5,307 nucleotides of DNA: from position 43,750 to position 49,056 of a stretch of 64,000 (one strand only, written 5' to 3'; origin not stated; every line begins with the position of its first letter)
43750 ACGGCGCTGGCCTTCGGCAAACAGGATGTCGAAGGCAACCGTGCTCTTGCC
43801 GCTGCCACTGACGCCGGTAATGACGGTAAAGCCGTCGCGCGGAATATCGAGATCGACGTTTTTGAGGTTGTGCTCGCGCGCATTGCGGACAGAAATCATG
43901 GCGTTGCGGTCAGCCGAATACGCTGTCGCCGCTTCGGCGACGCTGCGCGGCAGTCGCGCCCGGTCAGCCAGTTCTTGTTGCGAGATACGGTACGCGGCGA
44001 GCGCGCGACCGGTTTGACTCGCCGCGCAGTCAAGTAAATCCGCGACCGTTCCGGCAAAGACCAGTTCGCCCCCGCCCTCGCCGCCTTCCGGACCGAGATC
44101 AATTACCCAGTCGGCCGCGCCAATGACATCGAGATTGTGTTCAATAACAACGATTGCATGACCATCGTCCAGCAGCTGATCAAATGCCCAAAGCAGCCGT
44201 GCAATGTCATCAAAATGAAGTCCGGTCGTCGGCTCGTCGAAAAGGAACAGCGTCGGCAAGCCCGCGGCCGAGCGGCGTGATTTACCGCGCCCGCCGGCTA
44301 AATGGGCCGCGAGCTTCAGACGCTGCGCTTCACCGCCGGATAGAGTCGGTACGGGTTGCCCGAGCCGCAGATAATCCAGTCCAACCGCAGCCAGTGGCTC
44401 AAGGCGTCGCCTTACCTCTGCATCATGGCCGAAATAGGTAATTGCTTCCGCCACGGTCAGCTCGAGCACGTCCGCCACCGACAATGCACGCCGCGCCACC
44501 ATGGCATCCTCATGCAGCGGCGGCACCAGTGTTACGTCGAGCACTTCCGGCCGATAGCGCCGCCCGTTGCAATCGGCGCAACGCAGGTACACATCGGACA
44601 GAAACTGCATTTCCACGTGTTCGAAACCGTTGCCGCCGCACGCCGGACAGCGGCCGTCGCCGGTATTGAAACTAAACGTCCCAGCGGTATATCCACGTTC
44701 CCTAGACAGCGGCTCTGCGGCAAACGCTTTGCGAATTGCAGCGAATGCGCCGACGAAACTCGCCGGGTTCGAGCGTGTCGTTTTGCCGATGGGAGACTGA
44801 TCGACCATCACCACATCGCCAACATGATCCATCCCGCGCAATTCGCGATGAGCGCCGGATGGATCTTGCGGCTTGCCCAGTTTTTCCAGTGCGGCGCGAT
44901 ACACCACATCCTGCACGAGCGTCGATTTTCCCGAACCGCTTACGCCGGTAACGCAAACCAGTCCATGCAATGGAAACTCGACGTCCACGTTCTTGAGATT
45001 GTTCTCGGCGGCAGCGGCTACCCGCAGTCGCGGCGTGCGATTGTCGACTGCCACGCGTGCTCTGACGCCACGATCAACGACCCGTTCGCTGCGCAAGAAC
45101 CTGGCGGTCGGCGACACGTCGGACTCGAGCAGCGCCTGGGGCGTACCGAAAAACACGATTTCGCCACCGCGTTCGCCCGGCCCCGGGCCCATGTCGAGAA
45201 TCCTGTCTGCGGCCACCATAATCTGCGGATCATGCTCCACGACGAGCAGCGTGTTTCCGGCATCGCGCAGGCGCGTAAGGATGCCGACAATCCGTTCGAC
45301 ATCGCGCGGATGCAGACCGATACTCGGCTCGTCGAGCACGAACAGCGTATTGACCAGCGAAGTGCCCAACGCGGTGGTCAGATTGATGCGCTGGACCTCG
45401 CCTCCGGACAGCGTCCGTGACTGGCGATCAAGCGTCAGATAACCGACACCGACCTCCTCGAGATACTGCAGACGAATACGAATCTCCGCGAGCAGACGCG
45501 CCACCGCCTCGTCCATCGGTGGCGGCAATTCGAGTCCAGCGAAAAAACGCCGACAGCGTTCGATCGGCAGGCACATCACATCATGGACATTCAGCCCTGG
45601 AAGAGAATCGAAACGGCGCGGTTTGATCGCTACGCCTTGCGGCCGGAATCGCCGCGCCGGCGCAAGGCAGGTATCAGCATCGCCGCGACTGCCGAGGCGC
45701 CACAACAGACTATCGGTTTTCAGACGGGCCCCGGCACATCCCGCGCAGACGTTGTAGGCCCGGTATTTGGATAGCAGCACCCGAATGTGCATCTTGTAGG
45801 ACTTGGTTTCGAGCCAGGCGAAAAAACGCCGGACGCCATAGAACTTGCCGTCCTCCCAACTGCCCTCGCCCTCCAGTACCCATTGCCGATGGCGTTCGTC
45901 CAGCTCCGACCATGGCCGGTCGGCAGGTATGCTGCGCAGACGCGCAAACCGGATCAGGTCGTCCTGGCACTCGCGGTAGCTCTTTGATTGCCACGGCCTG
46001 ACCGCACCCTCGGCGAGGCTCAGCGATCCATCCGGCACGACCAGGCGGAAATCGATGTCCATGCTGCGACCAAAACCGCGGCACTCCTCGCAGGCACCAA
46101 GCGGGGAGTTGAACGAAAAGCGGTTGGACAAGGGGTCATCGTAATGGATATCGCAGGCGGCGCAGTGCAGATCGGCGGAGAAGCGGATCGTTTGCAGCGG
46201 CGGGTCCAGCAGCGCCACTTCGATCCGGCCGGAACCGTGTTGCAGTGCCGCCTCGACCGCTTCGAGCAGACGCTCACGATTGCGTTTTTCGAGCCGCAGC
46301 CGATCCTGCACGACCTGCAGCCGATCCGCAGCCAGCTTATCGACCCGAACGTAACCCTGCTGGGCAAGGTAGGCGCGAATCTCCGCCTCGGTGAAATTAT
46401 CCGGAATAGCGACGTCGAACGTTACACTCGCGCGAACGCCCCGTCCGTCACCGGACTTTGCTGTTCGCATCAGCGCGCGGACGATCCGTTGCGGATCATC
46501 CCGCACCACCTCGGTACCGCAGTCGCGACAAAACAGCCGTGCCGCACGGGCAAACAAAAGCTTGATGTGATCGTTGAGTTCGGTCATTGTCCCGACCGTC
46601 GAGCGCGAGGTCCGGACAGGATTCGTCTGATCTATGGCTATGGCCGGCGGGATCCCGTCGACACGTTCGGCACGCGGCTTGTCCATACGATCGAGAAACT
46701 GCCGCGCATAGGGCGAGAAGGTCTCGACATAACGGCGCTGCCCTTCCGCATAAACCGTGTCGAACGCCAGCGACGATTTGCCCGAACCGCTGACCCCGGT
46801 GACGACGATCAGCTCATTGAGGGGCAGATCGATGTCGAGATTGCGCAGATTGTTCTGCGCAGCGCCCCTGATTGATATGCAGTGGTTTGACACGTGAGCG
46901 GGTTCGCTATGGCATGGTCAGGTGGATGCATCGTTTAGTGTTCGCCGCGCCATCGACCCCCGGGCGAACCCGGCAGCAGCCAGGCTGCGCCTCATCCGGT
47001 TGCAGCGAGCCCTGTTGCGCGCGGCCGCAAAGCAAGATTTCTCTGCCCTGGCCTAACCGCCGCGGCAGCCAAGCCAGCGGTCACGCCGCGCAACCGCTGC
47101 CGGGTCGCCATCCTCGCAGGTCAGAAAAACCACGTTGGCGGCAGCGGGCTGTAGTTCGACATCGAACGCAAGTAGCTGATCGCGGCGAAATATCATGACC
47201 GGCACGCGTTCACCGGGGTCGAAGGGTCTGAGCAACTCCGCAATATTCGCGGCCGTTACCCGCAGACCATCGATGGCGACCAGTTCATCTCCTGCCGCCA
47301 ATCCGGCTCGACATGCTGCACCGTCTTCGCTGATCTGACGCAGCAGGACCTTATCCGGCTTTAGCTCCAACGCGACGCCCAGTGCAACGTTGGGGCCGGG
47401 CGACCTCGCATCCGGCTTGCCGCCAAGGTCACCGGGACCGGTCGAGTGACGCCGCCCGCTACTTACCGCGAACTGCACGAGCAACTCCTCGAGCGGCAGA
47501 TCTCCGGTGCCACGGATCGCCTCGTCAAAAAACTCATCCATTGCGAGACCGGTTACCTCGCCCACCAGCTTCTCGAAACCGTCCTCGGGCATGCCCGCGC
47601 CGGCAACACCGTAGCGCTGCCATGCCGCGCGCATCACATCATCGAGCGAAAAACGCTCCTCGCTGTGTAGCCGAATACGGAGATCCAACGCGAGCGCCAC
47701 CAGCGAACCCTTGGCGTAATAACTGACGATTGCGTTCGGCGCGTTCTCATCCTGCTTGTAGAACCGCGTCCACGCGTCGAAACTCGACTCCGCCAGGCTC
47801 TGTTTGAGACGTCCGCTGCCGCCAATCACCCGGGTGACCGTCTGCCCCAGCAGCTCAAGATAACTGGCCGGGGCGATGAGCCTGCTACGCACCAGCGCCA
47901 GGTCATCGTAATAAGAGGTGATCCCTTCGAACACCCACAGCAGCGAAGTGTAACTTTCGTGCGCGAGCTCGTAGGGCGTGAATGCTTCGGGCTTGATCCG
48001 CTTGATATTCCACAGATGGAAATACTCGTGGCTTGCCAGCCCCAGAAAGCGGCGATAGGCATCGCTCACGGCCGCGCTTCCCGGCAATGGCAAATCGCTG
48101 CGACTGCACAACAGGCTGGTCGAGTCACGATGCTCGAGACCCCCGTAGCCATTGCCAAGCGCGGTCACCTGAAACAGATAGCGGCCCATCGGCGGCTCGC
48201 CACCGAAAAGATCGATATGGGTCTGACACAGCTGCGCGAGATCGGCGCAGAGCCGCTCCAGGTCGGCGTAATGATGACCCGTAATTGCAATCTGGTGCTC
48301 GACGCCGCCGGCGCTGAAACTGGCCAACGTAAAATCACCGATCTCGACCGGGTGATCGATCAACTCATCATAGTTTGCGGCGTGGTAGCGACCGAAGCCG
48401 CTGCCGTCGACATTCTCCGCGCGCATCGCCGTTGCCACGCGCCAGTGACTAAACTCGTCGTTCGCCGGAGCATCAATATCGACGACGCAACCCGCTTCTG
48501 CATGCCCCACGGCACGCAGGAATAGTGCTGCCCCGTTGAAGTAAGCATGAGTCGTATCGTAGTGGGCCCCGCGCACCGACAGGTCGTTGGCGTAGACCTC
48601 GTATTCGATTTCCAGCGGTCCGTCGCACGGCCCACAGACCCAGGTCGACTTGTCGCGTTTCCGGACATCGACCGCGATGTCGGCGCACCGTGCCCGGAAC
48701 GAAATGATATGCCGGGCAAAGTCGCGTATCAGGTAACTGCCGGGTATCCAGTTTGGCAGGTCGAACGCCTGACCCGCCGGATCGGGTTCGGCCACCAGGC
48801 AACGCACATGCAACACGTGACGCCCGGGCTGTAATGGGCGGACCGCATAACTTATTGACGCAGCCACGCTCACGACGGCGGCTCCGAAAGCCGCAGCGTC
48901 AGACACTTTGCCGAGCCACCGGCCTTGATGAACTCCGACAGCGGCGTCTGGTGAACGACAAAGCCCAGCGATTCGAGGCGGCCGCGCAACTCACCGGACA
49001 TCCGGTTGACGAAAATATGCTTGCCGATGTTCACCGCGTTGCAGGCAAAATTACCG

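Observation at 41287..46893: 1868-aa single ORF encoding two complete UvrA units in tandem, with the second unit missing the segment between zinc modules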

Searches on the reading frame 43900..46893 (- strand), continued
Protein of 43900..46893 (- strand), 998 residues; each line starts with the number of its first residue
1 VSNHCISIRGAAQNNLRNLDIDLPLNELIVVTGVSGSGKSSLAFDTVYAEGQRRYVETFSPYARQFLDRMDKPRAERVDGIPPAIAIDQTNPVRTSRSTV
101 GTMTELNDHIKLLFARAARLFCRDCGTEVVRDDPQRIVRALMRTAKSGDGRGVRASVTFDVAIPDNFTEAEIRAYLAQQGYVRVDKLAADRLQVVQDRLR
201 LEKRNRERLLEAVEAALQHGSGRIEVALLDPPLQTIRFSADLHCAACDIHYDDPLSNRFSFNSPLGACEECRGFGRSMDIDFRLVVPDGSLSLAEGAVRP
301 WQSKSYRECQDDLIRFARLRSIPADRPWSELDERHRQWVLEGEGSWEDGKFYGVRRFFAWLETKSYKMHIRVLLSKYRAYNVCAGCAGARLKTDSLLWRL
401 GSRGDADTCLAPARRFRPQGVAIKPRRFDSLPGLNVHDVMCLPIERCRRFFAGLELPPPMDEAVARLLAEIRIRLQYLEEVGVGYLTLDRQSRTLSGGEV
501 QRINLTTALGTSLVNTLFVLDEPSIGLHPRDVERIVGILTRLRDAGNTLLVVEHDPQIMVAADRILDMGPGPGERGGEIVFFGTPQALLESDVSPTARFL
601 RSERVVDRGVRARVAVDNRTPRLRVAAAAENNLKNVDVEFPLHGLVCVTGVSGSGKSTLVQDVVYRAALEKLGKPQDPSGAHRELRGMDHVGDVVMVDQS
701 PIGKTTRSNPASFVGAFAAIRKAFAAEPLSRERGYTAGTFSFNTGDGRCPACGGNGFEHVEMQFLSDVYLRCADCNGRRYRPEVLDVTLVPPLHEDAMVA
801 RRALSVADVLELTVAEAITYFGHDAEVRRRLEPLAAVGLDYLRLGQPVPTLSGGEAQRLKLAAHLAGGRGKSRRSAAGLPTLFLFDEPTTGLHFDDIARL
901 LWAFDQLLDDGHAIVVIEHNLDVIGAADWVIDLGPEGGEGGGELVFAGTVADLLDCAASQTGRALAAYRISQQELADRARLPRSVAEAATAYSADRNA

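Call 95: search_protein_families(library=pfam, proteins=[P0139, P0267, P0222, P0146], max_evalue=1e-12)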
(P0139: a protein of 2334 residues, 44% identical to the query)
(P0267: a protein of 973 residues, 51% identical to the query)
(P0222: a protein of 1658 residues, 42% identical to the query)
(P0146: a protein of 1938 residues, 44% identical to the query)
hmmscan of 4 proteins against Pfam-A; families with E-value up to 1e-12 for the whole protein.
P0139 (2334 aa): 7 families
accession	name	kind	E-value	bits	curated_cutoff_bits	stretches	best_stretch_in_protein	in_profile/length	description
PF17760.6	UvrA_inter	-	4.6e-75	248.9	23.3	2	132-238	1-107/109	UvrA interaction domain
PF17755.6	UvrA_DNA-bind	-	4.6e-44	149.6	23.2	2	315-426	1-110/110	UvrA DNA-binding domain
PF00005.33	ABC_tran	-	9.7e-38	130.3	25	0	851-906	85-137/137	ABC transporter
PF20703.3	nSTAND1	-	4.8e-15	56.5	27.1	0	646-690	15-59/379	Novel STAND NTPase 1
PF02463.25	SMC_N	-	1e-14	55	40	0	1682-1705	24-47/220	RecF/RecN/SMC N terminal domain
PF13555.12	AAA_29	-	3.9e-13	49.4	27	0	666-694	24-51/61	P-loop containing region of AAA domain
PF13191.12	AAA_16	-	7.9e-13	49.7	32.6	0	1684-1724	26-63/167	AAA ATPase domain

P0267 (973 aa): 1 family
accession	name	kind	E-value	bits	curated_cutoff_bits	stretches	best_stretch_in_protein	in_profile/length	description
PF00005.33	ABC_tran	-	1.8e-19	71.2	25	0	644-887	1-137/137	ABC transporter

P0222 (1658 aa): 5 families
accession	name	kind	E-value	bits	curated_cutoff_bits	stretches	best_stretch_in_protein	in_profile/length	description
PF00005.33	ABC_tran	-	1.1e-33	117.2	25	0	680-735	85-137/137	ABC transporter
PF17755.6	UvrA_DNA-bind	-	7.7e-26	91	23.2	0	153-228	1-72/110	UvrA DNA-binding domain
PF13191.12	AAA_16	-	6.6e-15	56.4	32.6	0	1354-1394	25-75/167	AAA ATPase domain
PF13555.12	AAA_29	-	6.6e-13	48.6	27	0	843-866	15-38/61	P-loop containing region of AAA domain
PF20703.3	nSTAND1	-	9.3e-13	49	27.1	0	510-547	34-70/379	Novel STAND NTPase 1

P0146 (1938 aa): 8 families
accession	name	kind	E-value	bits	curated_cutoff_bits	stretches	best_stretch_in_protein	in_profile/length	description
PF17760.6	UvrA_inter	-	1.7e-46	157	23.3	1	134-239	2-107/109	UvrA interaction domain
PF00005.33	ABC_tran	-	4.1e-36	125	25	0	1782-1847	79-137/137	ABC transporter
PF17755.6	UvrA_DNA-bind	-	1.3e-30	106.4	23.2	2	1271-1385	1-108/110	UvrA DNA-binding domain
PF02463.25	SMC_N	-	9e-21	74.7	40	0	1815-1890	136-211/220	RecF/RecN/SMC N terminal domain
PF13304.12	AAA_21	-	4e-17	63.7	27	0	836-881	243-285/304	AAA domain, putative AbiEii toxin, Type IV TA system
PF13555.12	AAA_29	-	1.1e-16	60.8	27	0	634-654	23-42/61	P-loop containing region of AAA domain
PF13191.12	AAA_16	-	1.4e-15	58.6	32.6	0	963-1041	2-96/167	AAA ATPase domain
PF20703.3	nSTAND1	-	3.5e-14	53.7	27.1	0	1620-1654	35-68/379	Novel STAND NTPase 1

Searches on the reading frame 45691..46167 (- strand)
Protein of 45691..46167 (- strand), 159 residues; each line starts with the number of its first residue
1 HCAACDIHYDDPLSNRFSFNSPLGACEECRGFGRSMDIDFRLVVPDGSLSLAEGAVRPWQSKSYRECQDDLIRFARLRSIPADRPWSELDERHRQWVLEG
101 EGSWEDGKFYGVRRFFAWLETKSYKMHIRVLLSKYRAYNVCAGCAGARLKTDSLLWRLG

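Call 77: search_solved_structures(query=window:45691-46167:-, max_evalue=0.01, show_alignments=5)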
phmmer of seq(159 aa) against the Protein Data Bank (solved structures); distinct sequences matched with E-value up to 0.01: 9.
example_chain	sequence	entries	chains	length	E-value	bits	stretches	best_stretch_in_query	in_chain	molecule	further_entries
2r6f_A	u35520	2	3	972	6e-19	71.6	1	2-155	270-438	Excinuclease ABC subunit A | Excinuclease ABC, A subunit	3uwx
9ga5_A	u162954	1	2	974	5.6e-18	68.4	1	10-154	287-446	UvrABC system protein A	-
3zqj_A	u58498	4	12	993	6e-18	68.3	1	10-154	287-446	UVRABC SYSTEM PROTEIN A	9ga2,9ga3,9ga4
9gxu_A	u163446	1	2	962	2.6e-15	59.8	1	2-101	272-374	UvrABC system protein A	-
9gxw_A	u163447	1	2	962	2.6e-15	59.8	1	2-101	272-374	UvrABC system protein A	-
9gxk_A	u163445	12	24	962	2.6e-15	59.8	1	2-101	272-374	UvrABC system protein A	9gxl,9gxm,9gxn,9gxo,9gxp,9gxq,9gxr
3pih_A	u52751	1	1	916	5.1e-15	58.8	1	2-155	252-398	UvrABC system protein A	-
2vf7_A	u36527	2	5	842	3.5e-13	52.8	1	15-98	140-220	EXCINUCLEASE ABC, SUBUNIT A. | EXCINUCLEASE ABC SUBUNIT A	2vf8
7sh1_A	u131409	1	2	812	0.002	21.1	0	20-150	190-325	Excinuclease ABC subunit UvrA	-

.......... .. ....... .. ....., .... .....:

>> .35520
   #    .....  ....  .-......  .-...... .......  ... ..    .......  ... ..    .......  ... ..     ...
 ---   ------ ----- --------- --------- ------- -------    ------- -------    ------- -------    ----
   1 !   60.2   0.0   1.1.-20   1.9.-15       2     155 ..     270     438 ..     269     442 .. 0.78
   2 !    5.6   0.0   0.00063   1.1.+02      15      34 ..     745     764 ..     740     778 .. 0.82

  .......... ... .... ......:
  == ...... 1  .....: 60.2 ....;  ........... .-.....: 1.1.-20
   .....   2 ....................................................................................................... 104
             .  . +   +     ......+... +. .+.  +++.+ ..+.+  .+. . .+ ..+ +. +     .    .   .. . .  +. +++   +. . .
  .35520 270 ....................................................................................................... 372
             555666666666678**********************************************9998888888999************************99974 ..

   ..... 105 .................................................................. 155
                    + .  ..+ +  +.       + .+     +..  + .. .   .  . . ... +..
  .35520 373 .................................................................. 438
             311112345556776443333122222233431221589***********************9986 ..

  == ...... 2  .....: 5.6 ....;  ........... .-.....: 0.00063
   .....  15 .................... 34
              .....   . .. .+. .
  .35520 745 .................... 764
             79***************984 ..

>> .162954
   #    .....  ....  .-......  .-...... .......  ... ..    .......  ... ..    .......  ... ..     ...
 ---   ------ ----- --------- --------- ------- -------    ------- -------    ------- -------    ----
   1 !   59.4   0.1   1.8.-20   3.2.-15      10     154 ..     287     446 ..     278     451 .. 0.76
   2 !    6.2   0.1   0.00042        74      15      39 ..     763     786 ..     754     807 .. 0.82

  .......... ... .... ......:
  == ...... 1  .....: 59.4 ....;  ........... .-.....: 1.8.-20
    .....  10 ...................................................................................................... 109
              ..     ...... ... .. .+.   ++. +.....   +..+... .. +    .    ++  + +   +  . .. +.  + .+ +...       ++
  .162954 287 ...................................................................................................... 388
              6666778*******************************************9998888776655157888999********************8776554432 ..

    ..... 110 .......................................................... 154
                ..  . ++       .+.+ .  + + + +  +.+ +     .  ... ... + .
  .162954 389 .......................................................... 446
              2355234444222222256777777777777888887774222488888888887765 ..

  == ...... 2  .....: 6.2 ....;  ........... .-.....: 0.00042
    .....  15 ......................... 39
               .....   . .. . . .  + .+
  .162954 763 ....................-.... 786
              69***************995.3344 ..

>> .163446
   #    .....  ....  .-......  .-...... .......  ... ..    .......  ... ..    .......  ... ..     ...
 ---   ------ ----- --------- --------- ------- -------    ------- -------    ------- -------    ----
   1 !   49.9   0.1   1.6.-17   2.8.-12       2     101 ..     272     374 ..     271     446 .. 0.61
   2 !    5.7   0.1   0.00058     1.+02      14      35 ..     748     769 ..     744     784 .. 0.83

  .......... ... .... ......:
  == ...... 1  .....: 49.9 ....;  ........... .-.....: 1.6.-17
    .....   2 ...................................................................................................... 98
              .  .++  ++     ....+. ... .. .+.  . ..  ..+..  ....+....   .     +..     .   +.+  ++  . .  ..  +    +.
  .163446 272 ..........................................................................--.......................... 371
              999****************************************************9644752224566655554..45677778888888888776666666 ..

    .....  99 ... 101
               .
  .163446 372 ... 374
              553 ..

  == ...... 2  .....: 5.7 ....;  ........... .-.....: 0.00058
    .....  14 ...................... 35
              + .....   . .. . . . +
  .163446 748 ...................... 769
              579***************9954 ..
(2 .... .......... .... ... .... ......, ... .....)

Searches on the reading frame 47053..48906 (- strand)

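Call 10: search_protein_families(library=pfam, proteins=[window:47053-48906:-], max_evalue=0.00001)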
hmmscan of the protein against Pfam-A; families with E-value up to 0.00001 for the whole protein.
window:47053-48906:- (617 aa): 4 families
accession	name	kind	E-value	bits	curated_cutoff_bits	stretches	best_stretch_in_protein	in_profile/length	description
PF17899.6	Peptidase_M61_N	-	1.1e-49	169.1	23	1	20-191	2-168/168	Peptidase M61 N-terminal domain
PF05299.18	Peptidase_M61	-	1.2e-44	151.9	22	1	287-403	2-118/118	M61 glycyl aminopeptidase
PF17820.7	PDZ_6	-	4.8e-07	29.9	27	1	524-568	4-48/54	PDZ domain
PF13180.12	PDZ_2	-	1.3e-06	29.1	27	1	508-585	2-80/80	PDZ domain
